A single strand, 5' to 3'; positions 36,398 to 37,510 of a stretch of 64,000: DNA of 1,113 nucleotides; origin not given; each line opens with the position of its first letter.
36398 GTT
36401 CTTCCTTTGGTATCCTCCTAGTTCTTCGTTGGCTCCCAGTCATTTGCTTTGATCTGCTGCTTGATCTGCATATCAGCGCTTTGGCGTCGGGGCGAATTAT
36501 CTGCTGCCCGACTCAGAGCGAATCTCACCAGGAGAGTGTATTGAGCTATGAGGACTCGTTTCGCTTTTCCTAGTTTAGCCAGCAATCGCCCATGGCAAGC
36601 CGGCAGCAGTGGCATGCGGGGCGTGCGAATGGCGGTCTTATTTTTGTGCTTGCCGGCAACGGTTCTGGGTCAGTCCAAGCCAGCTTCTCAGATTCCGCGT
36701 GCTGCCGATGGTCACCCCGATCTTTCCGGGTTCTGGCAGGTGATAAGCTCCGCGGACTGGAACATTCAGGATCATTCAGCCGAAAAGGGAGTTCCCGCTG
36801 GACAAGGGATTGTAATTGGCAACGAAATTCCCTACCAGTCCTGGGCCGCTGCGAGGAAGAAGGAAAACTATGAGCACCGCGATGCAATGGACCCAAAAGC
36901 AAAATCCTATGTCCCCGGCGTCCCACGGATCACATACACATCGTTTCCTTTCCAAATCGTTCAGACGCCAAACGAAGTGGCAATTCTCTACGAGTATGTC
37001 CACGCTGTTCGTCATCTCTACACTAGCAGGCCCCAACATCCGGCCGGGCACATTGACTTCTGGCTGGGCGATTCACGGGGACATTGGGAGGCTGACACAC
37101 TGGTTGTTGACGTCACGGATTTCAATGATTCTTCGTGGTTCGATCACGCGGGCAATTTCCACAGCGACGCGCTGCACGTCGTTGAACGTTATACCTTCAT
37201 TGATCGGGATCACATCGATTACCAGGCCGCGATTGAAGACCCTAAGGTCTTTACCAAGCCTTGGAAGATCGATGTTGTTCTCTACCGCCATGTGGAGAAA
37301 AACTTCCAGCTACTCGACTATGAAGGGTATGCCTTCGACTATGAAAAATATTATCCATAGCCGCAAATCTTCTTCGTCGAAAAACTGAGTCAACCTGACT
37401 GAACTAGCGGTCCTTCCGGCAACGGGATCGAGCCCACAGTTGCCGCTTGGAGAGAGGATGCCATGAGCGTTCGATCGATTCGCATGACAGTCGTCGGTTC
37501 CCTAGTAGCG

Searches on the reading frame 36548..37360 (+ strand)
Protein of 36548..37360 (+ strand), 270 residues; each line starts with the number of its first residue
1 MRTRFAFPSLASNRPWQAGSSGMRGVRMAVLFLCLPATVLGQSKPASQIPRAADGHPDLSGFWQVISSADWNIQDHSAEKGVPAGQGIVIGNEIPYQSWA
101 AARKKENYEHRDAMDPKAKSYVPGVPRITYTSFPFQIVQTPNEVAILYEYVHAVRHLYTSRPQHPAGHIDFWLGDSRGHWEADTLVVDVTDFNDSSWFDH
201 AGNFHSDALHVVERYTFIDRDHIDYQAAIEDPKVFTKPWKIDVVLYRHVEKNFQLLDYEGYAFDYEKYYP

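Call 9: search_protein_families(library=pfam, proteins=[window:36548-37360:+], max_evalue=0.01)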
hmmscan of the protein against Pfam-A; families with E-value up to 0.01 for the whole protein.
window:36548-37360:+ (270 aa): 0 families

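Call 10: find_homologous_proteins(query=window:36548-37360:+)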
Query window:36548-37360:+ (270 aa): 7999 proteins with E <= 0.001 among 8000 candidates; the best 120 are listed.
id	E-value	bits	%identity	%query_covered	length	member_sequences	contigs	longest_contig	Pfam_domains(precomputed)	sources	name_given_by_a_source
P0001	1.1e-186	637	100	100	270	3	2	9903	-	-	-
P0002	1.3e-137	476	75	94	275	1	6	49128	-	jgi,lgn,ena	jgi:hypothetical protein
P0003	2.6e-136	472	77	92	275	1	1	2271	-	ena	-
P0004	2.3e-134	465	75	94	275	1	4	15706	-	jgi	jgi:hypothetical protein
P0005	4.8e-133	461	72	100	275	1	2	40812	-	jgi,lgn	jgi:hypothetical protein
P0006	5.3e-133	461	71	100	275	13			-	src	-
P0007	3.1e-131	455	71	100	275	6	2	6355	-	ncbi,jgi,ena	ncbi:MAG: hypothetical protein ABSA96_17335 [Candidatus Acidiferrales bacterium]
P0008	3.5e-131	455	70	100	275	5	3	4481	-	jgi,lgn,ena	-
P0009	4.5e-131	455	70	100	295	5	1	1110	-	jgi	-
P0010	3.6e-130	452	69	100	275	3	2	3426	-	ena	-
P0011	2.0e-129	449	76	92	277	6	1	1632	-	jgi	jgi:hypothetical protein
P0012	1.1e-128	447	77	90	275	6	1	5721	-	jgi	jgi:hypothetical protein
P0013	5.4e-128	444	77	85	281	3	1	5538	-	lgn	-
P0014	1.4e-127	443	76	90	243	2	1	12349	-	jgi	jgi:hypothetical protein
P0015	2.3e-127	442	73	91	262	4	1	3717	-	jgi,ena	-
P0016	3.5e-127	442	71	100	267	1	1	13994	-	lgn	-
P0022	4.5e-122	425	76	86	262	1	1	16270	-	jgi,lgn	-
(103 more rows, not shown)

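Call 12: find_related_loci(query=window:36548-37360:+, collection=metagenome_contigs, flank=4000)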
Query window:36548-37360:+ (270 aa) in metagenome_contigs; peptide patterns used: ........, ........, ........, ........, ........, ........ (x = any residue, [..] = any of these).
402 stretches matched a pattern; 324 encode a relative of the query (tblastn E <= 1e-3); the best 80 are kept; 80 distinct loci.
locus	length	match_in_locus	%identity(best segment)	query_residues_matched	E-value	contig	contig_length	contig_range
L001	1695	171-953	75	16-270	2e-149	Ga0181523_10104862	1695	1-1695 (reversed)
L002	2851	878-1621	76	23-270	5e-137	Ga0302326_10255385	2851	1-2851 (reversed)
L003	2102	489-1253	73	26-270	1e-135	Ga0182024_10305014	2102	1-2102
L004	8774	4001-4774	69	10-270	4e-125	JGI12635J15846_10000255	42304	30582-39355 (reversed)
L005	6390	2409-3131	72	28-270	5e-125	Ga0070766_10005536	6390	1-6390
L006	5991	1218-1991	69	10-270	4e-125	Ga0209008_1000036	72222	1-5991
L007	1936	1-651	81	54-270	9e-132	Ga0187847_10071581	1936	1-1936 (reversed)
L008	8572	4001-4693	76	40-270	1e-123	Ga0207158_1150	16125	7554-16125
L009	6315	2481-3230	70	27-270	6e-121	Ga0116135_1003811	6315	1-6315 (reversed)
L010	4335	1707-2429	70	30-270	2e-121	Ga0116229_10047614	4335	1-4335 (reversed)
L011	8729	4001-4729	69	28-270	3e-118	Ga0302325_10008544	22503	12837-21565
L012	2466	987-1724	69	23-270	1e-123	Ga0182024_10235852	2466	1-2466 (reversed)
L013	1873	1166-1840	72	46-270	1e-121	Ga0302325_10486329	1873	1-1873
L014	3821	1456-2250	63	7-270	1e-115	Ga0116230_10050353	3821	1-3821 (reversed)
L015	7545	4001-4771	63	17-270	2e-109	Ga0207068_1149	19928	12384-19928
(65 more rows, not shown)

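Call 16: find_encoding_contigs(protein=P0002, flank=6000, max_places=6)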
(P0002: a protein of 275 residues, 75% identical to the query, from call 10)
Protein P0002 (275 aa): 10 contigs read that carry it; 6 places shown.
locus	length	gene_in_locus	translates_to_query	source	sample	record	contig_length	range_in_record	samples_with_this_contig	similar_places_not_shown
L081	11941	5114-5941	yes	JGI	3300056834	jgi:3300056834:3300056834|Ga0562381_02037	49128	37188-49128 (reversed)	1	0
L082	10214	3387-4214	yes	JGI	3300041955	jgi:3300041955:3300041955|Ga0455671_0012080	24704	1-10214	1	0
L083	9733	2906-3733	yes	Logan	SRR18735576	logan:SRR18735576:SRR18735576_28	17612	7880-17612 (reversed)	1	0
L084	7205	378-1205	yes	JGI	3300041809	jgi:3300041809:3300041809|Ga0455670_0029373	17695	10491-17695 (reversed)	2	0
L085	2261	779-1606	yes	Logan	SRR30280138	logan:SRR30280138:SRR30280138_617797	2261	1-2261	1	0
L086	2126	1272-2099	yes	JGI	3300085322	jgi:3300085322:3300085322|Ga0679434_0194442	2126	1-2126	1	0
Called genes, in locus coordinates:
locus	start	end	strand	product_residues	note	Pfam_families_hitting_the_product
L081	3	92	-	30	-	?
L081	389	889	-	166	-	PF04255:DUF433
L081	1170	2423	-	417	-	PF14659:Phage_int_SAM_3 (weak), PF00589:Phage_integrase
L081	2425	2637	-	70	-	PF12728:HTH_17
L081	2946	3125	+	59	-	-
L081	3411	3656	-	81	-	PF20349:DUF6644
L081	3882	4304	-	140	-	PF20349:DUF6644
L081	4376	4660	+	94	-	-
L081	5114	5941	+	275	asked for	-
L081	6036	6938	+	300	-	-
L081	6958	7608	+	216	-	PF05995:CDO_I (weak)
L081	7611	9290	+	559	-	PF00581:Rhodanese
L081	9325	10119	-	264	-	PF00528:BPD_transp_1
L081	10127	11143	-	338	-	PF13379:NMT1_2, PF09084:NMT1, PF12974:Phosphonate-bd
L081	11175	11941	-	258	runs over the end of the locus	PF00005:ABC_tran, PF13304:AAA_21 (faint)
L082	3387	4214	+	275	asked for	-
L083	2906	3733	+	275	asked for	-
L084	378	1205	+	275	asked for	-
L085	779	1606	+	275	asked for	-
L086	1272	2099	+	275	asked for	-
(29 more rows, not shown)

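Call 17: find_encoding_contigs(protein=P0005, flank=6000, max_places=4)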
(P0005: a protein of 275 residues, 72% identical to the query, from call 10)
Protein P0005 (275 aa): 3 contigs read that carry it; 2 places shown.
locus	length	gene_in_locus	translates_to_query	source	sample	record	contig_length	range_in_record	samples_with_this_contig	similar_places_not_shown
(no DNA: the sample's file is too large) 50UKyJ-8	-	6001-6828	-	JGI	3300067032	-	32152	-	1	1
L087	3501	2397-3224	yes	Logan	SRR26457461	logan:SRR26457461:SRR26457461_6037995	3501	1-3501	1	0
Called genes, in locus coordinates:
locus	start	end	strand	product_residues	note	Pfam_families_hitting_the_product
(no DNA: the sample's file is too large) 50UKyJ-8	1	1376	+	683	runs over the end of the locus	-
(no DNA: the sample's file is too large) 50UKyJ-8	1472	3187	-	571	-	PF13231:PMT_2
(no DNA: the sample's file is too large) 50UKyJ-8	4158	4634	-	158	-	PF20349:DUF6644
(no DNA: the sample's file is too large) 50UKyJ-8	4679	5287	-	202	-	PF20349:DUF6644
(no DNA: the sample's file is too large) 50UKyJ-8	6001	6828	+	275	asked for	-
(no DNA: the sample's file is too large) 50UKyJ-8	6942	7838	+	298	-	-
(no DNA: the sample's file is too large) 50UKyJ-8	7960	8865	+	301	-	-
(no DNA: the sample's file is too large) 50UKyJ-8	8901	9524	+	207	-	PF05995:CDO_I (weak)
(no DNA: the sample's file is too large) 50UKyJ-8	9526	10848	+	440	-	PF00581:Rhodanese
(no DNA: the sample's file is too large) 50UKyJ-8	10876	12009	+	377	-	PF00578:AhpC-TSA, PF08534:Redoxin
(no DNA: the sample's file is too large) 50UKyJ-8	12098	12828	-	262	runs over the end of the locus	PF00528:BPD_transp_1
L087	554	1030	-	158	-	PF20349:DUF6644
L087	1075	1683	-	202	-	PF20349:DUF6644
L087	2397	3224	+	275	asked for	-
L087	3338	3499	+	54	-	?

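Call 21: find_related_loci(query=window:36548-37360:+, collection=genome_contigs, flank=5000)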
Query window:36548-37360:+ (270 aa) in genome_contigs; peptide patterns used: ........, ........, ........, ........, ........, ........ (x = any residue, [..] = any of these).
130 stretches matched a pattern; 84 encode a relative of the query (tblastn E <= 1e-3); the best 80 are kept; 80 distinct loci.
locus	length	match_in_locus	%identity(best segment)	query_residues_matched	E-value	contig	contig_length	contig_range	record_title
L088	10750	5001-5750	70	27-270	1e-120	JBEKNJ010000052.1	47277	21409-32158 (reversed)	MAG: Acidobacteriaceae bacterium isolate SPRUCE 414 SPRUCE_414_52, whole genome shotgun sequence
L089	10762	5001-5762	67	24-270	1e-118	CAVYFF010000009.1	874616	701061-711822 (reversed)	MAG: uncultured Acidobacteriaceae bacterium isolate MFD04463.bin.2.80 genome assembly, contig: contig_5555, whole genome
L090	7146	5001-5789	62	7-270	4e-111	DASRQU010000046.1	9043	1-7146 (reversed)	MAG TPA_asm: Candidatus Acidiferrales bacterium isolate SMAG_U4315 k141_423174, whole genome shotgun sequence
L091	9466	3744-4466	64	29-270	2e-107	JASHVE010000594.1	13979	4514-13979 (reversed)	MAG: Acidobacteriaceae bacterium isolate JOPF197 JOPF_NEAR_contig_1552846, whole genome shotgun sequence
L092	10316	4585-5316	64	28-270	1e-106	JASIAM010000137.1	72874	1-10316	MAG: Bryobacteraceae bacterium isolate JOPF335 JOPF_N102_contig_28931, whole genome shotgun sequence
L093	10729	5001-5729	63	28-270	1e-105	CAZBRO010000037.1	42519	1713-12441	MAG TPA_asm: uncultured Bordetella sp. isolate binchicken_co50_194 genome assembly, contig: NODE_872_length_42519_cov_17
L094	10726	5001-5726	62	25-270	2e-104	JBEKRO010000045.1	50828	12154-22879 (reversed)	MAG: Bryobacteraceae bacterium isolate SPRUCE 512 SPRUCE_512_45, whole genome shotgun sequence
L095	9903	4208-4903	63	39-270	3e-104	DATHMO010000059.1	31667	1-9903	MAG TPA_asm: Bryobacteraceae bacterium isolate SMAG_U12634 k141_3538415, whole genome shotgun sequence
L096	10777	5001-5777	58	2-270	8e-104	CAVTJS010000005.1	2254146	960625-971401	MAG: Bryobacterales bacterium isolate MFD05580.bin.2.3 genome assembly, contig: contig_23959, whole genome shotgun seque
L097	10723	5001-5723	64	30-270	2e-101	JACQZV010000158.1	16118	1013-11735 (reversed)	MAG: Acidobacteria bacterium isolate NC_groundwater_1576_Pr3_B-0.1um_69_12 SR-2_scaffold_141_3147513, whole genome shotg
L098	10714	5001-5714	60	31-270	3e-99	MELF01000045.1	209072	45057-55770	MAG: Acidobacteria bacterium RIFCSPLOWO2_12_FULL_68_19 rifcsplowo2_12_scaffold_74, whole genome shotgun sequence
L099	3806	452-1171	59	30-270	3e-99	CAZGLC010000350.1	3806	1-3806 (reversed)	MAG TPA_asm: uncultured Bifidobacteriaceae bacterium isolate ERP125453_co2_124 genome assembly, contig: NODE_20644_lengt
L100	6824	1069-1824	56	8-270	5e-96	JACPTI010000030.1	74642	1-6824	MAG: Acidobacteria bacterium isolate NC_groundwater_728_Ag_S-0.65um_67_11 S37_SO-6_scaffold_85938, whole genome shotgun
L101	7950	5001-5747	55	23-263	2e-95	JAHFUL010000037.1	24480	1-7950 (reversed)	MAG: Acidobacteria bacterium isolate nzgw79 NODE_2170_length_24481_cov_12.462479, whole genome shotgun sequence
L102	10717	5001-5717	59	33-270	3e-95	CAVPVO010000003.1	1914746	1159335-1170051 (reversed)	MAG: Terriglobia bacterium isolate MFD00082.bin.2.4 genome assembly, contig: contig_395, whole genome shotgun sequence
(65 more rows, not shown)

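Call 25: find_encoding_contigs(protein=P0004, flank=3000, max_places=3)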
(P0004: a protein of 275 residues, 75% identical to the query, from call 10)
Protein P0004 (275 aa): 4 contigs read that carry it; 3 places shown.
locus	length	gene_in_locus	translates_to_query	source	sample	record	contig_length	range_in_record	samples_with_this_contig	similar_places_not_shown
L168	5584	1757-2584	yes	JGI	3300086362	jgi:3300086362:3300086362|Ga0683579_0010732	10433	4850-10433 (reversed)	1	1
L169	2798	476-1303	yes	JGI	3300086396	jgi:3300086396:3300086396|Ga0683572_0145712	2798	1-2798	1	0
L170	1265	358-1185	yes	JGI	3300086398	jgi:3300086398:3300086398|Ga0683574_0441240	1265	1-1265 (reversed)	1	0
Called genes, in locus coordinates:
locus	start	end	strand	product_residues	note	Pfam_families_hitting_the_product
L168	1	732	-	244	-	?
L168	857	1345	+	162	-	PF25183:OMP_b-brl_4 (weak)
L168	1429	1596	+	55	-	PF10055:DUF2292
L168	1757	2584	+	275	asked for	-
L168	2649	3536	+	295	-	-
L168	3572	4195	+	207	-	PF05995:CDO_I (weak)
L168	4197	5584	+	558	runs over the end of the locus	PF00581:Rhodanese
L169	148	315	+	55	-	PF10055:DUF2292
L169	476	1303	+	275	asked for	-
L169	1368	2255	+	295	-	-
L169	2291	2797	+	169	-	?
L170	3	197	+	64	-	?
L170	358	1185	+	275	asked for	-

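Call 26: find_encoding_contigs(protein=P0007, flank=3000, max_places=3)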
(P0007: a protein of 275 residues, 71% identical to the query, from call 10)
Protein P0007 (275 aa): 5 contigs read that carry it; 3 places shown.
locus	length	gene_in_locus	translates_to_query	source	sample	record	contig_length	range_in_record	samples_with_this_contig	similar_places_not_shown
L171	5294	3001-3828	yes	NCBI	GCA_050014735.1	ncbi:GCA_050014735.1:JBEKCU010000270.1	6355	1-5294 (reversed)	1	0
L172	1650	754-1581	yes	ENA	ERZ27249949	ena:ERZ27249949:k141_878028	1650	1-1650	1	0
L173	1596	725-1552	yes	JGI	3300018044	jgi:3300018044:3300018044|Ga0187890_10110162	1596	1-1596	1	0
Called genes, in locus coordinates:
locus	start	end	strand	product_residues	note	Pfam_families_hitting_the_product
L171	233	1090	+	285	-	PF03544:TonB_C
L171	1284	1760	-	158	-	PF20349:DUF6644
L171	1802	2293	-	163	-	PF20349:DUF6644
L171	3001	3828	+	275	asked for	-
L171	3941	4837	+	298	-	-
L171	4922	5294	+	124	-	PF00578:AhpC-TSA, PF08534:Redoxin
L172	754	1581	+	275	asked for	-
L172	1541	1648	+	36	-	?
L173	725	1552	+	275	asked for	-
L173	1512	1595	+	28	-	?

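Call 27: find_encoding_contigs(protein=P0014, flank=3000, max_places=3)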
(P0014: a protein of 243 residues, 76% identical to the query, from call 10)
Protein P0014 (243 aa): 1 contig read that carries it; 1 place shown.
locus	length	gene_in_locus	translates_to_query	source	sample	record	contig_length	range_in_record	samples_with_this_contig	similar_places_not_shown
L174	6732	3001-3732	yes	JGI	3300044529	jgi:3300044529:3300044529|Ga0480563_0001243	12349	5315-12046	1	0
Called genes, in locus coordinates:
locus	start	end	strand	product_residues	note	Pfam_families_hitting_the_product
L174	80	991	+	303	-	PF03544:TonB_C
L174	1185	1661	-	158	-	PF20349:DUF6644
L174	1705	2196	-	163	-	PF20349:DUF6644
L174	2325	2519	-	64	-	-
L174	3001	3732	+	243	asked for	-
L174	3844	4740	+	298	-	-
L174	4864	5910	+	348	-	PF00578:AhpC-TSA, PF08534:Redoxin, PF11412:DsbD_N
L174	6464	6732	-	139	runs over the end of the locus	PF19649:DUF6152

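Call 28: find_encoding_contigs(protein=P0016, flank=3000, max_places=3)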
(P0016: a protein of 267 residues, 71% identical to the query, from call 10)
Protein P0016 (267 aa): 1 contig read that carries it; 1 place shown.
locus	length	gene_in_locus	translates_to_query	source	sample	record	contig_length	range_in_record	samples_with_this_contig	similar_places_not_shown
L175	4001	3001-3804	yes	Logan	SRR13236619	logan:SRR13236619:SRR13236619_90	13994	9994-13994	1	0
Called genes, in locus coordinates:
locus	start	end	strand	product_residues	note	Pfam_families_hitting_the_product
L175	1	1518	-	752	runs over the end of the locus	PF00266:Aminotran_5, PF00155:Aminotran_1_2 (faint)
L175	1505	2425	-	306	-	PF19307:SrpI-like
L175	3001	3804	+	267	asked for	-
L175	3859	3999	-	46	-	?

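Call 43: find_encoding_contigs(protein=P0012, flank=2500, max_places=2)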
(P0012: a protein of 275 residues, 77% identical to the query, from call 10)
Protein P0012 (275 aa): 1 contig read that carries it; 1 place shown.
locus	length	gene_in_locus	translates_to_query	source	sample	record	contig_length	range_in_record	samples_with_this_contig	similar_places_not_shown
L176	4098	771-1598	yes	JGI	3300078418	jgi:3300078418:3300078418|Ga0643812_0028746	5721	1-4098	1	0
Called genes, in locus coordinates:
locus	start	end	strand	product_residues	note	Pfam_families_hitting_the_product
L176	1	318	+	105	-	?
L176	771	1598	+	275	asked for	-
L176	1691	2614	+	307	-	-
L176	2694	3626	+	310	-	-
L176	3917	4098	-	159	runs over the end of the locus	PF20349:DUF6644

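Call 44: find_encoding_contigs(protein=P0013, flank=2500, max_places=2)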
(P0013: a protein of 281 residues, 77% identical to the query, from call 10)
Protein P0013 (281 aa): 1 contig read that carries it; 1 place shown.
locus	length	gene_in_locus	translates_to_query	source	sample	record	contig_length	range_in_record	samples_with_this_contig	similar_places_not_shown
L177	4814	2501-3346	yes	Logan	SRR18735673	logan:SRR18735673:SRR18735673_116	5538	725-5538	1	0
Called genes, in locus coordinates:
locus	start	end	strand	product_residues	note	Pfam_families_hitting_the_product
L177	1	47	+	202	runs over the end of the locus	PF00239:Resolvase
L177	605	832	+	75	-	PF10055:DUF2292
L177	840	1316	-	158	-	PF20349:DUF6644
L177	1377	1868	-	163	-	PF20349:DUF6644, PF09980:DUF2214 (weak)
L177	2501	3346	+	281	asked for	-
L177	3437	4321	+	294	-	-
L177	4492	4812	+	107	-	?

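Call 45: find_encoding_contigs(protein=P0022, flank=2500, max_places=2)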
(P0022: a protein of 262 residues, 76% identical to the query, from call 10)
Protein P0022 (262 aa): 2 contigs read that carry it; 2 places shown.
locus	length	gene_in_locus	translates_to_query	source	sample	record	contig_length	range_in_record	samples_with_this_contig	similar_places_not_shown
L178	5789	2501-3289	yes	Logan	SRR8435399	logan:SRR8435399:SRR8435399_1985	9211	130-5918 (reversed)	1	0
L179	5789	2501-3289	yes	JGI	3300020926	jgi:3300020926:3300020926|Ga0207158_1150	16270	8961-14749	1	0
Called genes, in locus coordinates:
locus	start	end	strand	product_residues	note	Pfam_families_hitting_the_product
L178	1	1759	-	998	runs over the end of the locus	PF13620:CarboxypepD_reg, PF13715:CarbopepD_reg_2 (weak), PF25183:OMP_b-brl_4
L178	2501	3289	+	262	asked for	-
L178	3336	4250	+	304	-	-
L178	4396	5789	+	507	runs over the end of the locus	?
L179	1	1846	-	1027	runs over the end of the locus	PF13620:CarboxypepD_reg, PF13715:CarbopepD_reg_2 (weak), PF25183:OMP_b-brl_4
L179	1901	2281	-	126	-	-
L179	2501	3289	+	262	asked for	-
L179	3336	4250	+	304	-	-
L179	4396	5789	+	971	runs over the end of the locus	?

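Call 46: find_encoding_contigs(protein=P0003, flank=2500, max_places=2)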
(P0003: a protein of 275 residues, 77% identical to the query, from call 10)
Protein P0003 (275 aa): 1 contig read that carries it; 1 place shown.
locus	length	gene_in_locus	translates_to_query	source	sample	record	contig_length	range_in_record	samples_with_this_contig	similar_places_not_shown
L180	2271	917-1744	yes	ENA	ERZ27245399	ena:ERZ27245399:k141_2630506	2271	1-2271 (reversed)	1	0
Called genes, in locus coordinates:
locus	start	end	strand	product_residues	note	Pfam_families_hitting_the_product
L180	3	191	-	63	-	?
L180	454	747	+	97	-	-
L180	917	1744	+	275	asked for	-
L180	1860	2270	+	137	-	?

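Call 59: search_solved_structures(query=A4, max_evalue=1)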
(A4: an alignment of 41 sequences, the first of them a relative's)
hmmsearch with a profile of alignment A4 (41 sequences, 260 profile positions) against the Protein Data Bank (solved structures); distinct sequences matched with E-value up to 1: 2.
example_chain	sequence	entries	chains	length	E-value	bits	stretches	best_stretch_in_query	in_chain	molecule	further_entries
8zlc_A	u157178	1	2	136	0.24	13.7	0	209-247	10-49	Ankyrin-repeat protein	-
8r2w_A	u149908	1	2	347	0.46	12.8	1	143-195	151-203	Hydroxyquinol 1,2-dioxygenase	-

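Call 64: predict_structure(alignment_id=A4)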
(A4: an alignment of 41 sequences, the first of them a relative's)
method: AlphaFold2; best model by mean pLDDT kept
length: 270 residues; sequences in the alignment: 41
mean_pLDDT: 75.2   pTM: 0.72
mean pLDDT of the five models: 75.2, 74.6, 73.5, 70.8, 70.7
residues with pLDDT >= 90: 91; 70-90: 78; 50-70: 55; < 50: 46
segments of 3 or more residues with pLDDT < 50: 1-3, 17-25, 32-35, 40-43, 116-121, 259-270
pLDDT, mean of each block of 10 residues (from residue 1): 50 49 47 49 65 93 79 79 82 92 85 57 69 88 86 84 66 84 94 75 79 96 95 94 91 57 42
secondary structure, 60 per line:
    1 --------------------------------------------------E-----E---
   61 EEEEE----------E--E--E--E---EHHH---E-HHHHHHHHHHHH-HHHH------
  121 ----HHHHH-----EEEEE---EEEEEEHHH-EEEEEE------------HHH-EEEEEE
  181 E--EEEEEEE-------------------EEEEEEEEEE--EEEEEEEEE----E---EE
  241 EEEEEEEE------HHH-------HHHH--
elements in order: E61-65 H98-109 H111-114 H125-129 E135-139 E143-148 E153-158 E175-181 E184-190 E210-219 E222-230 E239-248 H265-268

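Call 67: fold_search(model_id=the predicted structure, library=pdb)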
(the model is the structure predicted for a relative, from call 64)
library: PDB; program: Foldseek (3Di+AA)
matches with E <= 10: 1048; with E <= 0.001: 0
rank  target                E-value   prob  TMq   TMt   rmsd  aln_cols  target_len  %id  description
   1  6e6m_A                3.4e-03  1.00  0.31  0.55   7.4       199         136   10  Crystal structure of human cellular retinol-binding protein 1 in complex with cannabidiorcin (CBDO) (released 2019-02-13)
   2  6e6m_B                4.3e-03  1.00  0.31  0.55   7.6       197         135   10  Crystal structure of human cellular retinol-binding protein 1 in complex with cannabidiorcin (CBDO) (released 2019-02-13)
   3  5ha1                  4.8e-03  1.00  0.31  0.54   7.5       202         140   10  Crystal structure of human cellular retinol binding protein 1 in complex with retinylamine (released 2016-03-02)
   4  1crb                  5.1e-03  0.99  0.29  0.52   7.3       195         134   10  CRYSTALLOGRAPHIC STUDIES ON A FAMILY OF CELLULAR LIPOPHILIC TRANSPORT PROTEINS. REFINEMENT OF P2 MYELIN PROTEIN AND THE  (released 1994-12-20)
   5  5xn9_B                5.7e-03  0.98  0.29  0.50   7.8       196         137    8  Crystal structure of a secretary abundant heat soluble (SAHS) protein from Ramazzottius varieornatus (from monomer sam (released 2017-07-26)
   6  5h9a                  6.4e-03  0.99  0.31  0.54   7.2       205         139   10  Crystal structure of the Apo form of human cellular retinol binding protein 1 (released 2016-03-02)
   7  5lje                  8.6e-03  0.99  0.29  0.52   7.5       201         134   10  Crystal structure of holo human CRBP1/K40L,Q108L mutant (released 2017-01-18)
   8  5xn9_A                8.6e-03  0.98  0.30  0.50   7.4       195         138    7  Crystal structure of a secretary abundant heat soluble (SAHS) protein from Ramazzottius varieornatus (from monomer sam (released 2017-07-26)
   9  5ljd                  9.7e-03  0.98  0.29  0.52   7.7       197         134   10  Crystal structure of holo human CRBP1/K40L mutant (released 2017-01-18)
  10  8gdm                  1.0e-02  0.99  0.31  0.55   6.3       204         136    9  Crystal structure of human cellular retinol binding protein 1 in complex with {[3-(diphenylmethyl)-1,2,4-oxadiazol-5-yl] (released 2023-10-04)
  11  5ljc                  1.5e-02  0.97  0.29  0.52   7.6       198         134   10  Crystal structure of holo human CRBP1 (released 2017-01-18)
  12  1kzx_MODEL_1_A        1.7e-02  0.98  0.31  0.57   6.6       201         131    8  Solution structure of human intestinal fatty acid binding protein with a naturally-occurring single amino acid (released 2003-07-01)
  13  6e5w_A                1.8e-02  0.99  0.33  0.61   6.5       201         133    8  Crystal structure of human cellular retinol binding protein 3 in complex with abnormal-cannabidiol (abn-CBD) (released 2019-02-13)
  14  7ry5_AAA              1.9e-02  0.66  0.22  0.37  13.9       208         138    9  Cellular Retinoic Acid Binding Protein II with Bound Inhibitor 4-[6-({4-[(fluorosulfonyl)oxy]phenyl}ethynyl)-4,4-dim (released 2021-12-15)
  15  4ybp                  2.3e-02  0.51  0.22  0.36  13.6       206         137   11  Crystal structure of the R111K:Y134F:T54V:R132Q:P39Q:R59Y mutant of human cellular retinoic acid binding proteinii with  (released 2016-02-24)
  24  1yiv                  3.6e-02  0.93  0.29  0.53   7.6       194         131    6  Structure of myelin P2 protein from Equine spinal cord (released 2005-07-26)
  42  1pmp_A                5.5e-02  0.91  0.28  0.53   7.8       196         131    8  CRYSTALLOGRAPHIC STUDIES ON A FAMILY OF CELLULAR LIPOPHILIC TRANSPORT PROTEINS. REFINEMENT OF P2 MYELIN PROTEIN AND TH (released 1995-01-26)
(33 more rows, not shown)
